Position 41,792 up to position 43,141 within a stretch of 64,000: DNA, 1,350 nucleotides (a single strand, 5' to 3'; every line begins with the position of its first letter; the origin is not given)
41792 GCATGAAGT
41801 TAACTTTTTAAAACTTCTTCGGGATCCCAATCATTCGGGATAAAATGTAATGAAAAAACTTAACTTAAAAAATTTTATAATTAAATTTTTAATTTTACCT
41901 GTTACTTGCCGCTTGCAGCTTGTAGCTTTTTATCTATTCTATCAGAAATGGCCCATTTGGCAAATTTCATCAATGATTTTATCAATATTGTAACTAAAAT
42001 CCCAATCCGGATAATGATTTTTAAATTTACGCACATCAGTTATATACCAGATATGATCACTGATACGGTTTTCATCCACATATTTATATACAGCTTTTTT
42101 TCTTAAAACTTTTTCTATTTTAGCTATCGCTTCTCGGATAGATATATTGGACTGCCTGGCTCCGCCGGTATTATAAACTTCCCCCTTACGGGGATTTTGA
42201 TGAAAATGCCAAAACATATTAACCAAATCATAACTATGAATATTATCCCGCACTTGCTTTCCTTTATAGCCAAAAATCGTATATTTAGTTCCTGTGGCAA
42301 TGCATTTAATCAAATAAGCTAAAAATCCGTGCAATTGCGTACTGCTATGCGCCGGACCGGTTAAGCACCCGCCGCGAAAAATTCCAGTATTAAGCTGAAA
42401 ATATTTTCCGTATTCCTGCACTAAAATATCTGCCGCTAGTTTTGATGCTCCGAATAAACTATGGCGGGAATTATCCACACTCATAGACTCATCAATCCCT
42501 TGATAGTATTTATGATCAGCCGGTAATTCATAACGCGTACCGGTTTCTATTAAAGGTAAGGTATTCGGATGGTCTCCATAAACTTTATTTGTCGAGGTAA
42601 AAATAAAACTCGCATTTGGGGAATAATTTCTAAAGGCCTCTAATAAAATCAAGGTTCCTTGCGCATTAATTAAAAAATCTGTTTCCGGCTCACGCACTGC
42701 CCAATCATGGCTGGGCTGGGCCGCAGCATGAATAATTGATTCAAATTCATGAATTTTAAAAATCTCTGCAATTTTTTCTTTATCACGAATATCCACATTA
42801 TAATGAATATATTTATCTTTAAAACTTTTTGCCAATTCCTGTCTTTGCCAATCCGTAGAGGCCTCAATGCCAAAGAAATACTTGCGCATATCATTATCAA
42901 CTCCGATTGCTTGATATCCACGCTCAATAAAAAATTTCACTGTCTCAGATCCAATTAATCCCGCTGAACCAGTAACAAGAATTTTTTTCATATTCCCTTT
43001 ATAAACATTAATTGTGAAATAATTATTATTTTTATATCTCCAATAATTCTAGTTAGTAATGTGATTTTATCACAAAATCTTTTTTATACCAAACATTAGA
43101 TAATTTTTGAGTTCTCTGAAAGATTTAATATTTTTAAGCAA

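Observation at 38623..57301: Lipid-linked sugar pathway locus: UbiA-family phosphoribosyl/prenyl transferase, SMR-like flippase candidate, paired SDR epimerases, two B12-radical SAM enzymes, and GT-C-like membrane transferases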

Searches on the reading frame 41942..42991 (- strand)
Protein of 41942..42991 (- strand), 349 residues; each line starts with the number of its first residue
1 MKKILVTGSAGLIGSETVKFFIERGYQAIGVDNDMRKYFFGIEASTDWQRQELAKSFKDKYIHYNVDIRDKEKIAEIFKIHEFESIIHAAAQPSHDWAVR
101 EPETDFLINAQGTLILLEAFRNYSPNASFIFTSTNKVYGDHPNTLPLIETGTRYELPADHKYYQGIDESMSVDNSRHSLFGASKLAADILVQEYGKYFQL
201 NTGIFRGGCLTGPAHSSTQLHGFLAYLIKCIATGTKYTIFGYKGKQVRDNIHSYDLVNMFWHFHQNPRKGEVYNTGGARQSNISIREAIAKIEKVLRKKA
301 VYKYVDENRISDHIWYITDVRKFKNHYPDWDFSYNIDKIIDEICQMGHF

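Call 4: search_protein_families(library=pfam, proteins=[window:41942-42991:-], max_evalue=0.01)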
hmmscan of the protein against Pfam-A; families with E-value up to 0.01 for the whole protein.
window:41942-42991:- (349 aa): 6 families
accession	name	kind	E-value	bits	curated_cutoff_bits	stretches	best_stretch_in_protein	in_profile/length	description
PF01370.27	Epimerase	-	1.6e-41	142.7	20.9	1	4-276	1-240/240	NAD dependent epimerase/dehydratase family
PF16363.11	GDP_Man_Dehyd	-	1.6e-31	110.4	27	1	5-342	1-331/332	GDP-mannose 4,6 dehydratase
PF04321.23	RmlD_sub_bind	-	6e-12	45.7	27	1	3-140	2-107/287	RmlD substrate binding domain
PF02719.21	Polysacc_synt_2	-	1.9e-10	40.9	20.2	1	4-137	1-131/293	Polysaccharide biosynthesis protein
PF01073.25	3Beta_HSD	-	5.2e-08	32.7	22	1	5-148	1-130/280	3-beta hydroxysteroid dehydrogenase/isomerase family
PF07993.18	NAD_binding_4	-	1.4e-07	31.3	20.1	1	80-244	86-243/258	Male sterility protein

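Call 6: search_protein_families(library=ncbifam, proteins=[window:41942-42991:-], max_evalue=0.01)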
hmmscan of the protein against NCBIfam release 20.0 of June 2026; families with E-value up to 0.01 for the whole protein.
window:41942-42991:- (349 aa): 25 families
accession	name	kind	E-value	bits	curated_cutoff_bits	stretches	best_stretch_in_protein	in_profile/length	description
TIGR01181.1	dTDP_gluc_dehyt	equivalog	4.2e-33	114.8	365.1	1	3-338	1-302/321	dTDP-glucose 4,6-dehydratase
TIGR01179.1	galE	equivalog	2.4e-29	102.2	262.3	1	3-341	1-319/332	UDP-glucose 4-epimerase GalE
NF007490.0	PRK10084.1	subfamily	2.6e-24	85.9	649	1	3-305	2-294/361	dTDP-glucose 4,6-dehydratase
NF007582.0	PRK10217.1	equivalog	1.8e-22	79.9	698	1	1-337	1-304/355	dTDP-glucose 4,6-dehydratase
TIGR04180.1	EDH_00030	hypoth_equivalog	1.4e-18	67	475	1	4-310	1-269/297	NAD-dependent 4,6-dehydratase LegB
NF007956.0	PRK10675.1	subfamily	3.4e-18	65.9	394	1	3-149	2-138/338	UDP-glucose 4-epimerase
TIGR02622.1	CDP_4_6_dhtase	equivalog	3.8e-14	52.6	278.45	1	2-142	5-137/352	CDP-glucose 4,6-dehydratase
TIGR02197.1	heptose_epim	equivalog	8.4e-13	48.2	274.6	1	4-143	1-123/316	ADP-glyceromanno-heptose 6-epimerase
NF043036.1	ErythonDh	equivalog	7.3e-12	45.1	325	1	3-141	2-132/321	D-erythronate dehydrogenase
TIGR01214.1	rmlD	equivalog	2.5e-10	39.9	224.05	1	3-280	1-212/285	dTDP-4-dehydrorhamnose reductase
NF011728.1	PRK15181.1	equivalog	1.7e-09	37.2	760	1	2-150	16-156/348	Vi polysaccharide biosynthesis UDP-N-acetylglucosaminuronic acid C-4 epimerase TviC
NF041015.1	UDPsulfquin_syn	equivalog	7.4e-09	35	575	1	2-143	1-152/384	UDP-sulfoquinovose synthase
NF040491.1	SDR_subfam_4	equivalog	8.2e-07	29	265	1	4-77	3-75/256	mycofactocin-coupled SDR family oxidoreductase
TIGR01472.1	gmd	equivalog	3.5e-06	26.5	415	1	2-142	1-139/342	GDP-mannose 4,6-dehydratase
NF006074.0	PRK08220.1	equivalog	6.8e-05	22.6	312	1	2-79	9-67/251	2,3-dihydro-2,3-dihydroxybenzoate dehydrogenase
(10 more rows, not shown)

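Call 16: search_solved_structures(query=window:41942-42991:-, max_evalue=1e-10)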
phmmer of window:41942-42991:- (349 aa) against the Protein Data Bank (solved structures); distinct sequences matched with E-value up to 1e-10: 27.
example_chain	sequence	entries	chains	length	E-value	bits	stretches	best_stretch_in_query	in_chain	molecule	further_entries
9rl0_E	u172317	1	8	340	3.6e-38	135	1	3-325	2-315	CDP-tyvelose 2-epimerase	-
1orr_A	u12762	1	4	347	2.4e-36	128.9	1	1-331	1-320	CDP-tyvelose-2-epimerase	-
4zrm_A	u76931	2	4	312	1e-18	71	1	3-151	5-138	UDP-glucose 4-epimerase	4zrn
6bi4_A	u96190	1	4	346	3.2e-17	66.1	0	177-345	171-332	dTDP-glucose 4,6-dehydratase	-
1bxk_A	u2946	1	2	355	1.7e-16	63.7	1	1-295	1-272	PROTEIN (DTDP-GLUCOSE 4,6-DEHYDRATASE)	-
1kep_A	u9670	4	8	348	1.8e-16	63.6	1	2-327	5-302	dTDP-D-glucose 4,6-dehydratase | DTDP-GLUCOSE 4,6-DEHYDRATASE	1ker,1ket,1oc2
2hun_A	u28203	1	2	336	1.8e-16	63.6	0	3-140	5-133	336aa long hypothetical dTDP-glucose 4,6-dehydratase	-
7xpo_A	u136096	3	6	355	1.5e-15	60.5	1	2-149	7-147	UDP-glucose 4-epimerase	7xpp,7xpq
8wov_B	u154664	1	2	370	1.8e-15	60.3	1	2-149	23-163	UDP-glucose 4-epimerase 2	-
8wow_A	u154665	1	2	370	1.8e-15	60.3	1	2-149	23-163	UDP-glucose 4-epimerase 2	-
8wop_A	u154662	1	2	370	2.2e-15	60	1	2-149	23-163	UDP-glucose 4-epimerase 2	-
1g1a_A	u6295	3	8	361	2.3e-15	60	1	3-298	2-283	DTDP-D-GLUCOSE 4,6-DEHYDRATASE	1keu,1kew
1i3k_A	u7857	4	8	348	2.5e-15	59.8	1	2-307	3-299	UDP-GLUCOSE 4-EPIMERASE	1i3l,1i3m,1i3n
9hi1_B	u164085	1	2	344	3.2e-15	59.5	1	2-307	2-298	UDP-glucose 4-epimerase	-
9hi2_A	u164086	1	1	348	3.2e-15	59.5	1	2-307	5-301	UDP-glucose 4-epimerase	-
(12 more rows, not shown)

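Call 72: search_solved_structures(query=window:41942-42991:-, max_evalue=1e-30, show_alignments=2)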
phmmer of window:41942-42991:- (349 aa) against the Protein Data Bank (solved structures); distinct sequences matched with E-value up to 1e-30: 2.
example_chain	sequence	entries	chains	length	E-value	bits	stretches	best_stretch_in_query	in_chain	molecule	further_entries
9rl0_E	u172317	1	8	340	3.6e-38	135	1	3-325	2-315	CDP-tyvelose 2-epimerase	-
1orr_A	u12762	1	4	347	2.4e-36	128.9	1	1-331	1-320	CDP-tyvelose-2-epimerase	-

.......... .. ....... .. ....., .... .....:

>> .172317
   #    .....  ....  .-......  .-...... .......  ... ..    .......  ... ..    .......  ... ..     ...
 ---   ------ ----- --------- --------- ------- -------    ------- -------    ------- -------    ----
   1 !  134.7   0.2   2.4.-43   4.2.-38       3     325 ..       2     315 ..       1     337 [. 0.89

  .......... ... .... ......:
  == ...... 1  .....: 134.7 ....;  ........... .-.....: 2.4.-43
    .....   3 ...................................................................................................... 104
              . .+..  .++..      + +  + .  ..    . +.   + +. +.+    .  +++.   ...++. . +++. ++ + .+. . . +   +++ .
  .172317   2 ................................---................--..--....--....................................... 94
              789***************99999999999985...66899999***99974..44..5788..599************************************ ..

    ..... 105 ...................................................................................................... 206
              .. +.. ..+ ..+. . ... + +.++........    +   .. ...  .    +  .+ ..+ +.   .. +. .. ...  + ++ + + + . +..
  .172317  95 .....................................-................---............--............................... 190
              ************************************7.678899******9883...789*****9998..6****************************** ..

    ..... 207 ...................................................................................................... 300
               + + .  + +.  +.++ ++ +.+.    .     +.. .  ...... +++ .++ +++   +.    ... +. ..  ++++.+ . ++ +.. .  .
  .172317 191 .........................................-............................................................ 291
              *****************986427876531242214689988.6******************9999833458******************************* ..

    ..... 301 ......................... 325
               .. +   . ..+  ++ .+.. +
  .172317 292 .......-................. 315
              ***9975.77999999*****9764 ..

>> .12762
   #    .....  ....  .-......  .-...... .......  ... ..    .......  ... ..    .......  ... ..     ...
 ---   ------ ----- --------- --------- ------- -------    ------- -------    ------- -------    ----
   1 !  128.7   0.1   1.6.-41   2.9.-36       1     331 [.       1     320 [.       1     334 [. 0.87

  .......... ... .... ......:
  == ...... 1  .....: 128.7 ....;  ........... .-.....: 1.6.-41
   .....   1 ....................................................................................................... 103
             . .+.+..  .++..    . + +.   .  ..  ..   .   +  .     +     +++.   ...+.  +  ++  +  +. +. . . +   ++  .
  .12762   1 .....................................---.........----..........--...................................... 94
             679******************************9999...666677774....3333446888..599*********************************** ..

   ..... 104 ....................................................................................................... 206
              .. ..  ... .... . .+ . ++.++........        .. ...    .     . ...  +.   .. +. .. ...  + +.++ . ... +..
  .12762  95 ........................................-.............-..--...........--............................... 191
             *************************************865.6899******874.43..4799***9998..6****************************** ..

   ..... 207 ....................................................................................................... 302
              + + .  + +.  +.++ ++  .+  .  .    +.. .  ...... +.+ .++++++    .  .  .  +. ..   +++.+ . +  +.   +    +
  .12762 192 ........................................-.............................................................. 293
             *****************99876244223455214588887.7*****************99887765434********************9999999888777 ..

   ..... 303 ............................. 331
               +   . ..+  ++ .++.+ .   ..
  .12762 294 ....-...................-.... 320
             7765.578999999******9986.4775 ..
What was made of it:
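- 41942..42991 (-): Atypical extended SDR 'SDR-349', TyvE-related, with Phe180 in place of the catalytic Tyr. The alignment shows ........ against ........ (calls 16, 72).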

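Call 77: search_protein_representatives(protein=window:41942-42991:-)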
Query: 349 residues. Proteins with E-value up to 0.001 (for the whole library): 16625; up to 1e-10: 3460; up to 1e-30: 646. The best 150 are listed.
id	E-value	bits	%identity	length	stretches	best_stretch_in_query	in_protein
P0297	5.3e-155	532.4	63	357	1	1-345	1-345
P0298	2.9e-142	490.5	61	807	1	2-347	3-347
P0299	2.5e-125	434.8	58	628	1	1-345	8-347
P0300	1.3e-121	422.5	54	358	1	4-345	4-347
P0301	3.2e-118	411.4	56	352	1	2-343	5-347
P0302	1.2e-115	403.0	53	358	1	5-344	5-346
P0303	1.7e-114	399.2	52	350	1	3-347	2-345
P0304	3.8e-113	394.7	53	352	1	5-346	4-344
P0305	1.6e-111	389.4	53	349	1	1-345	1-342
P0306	1.2e-110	386.5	66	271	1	1-268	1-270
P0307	1.3e-110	386.4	54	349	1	2-345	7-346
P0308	2.6e-110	385.4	61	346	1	4-280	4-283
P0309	1.3e-109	383.1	53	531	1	3-343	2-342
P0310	2.7e-101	355.7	50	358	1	3-346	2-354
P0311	3.2e-101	355.5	50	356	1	3-344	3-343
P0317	4.3e-98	345.2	49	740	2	2-198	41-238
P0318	3.7e-97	342.1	50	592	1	3-344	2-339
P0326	7.3e-91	321.4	47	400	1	3-342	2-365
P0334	2.1e-86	306.8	46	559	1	3-345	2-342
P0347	6.0e-80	285.5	41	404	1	3-340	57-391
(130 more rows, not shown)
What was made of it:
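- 41942..42991 (-): The subfamily has 646 representatives at E<1e-30 (call 77).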
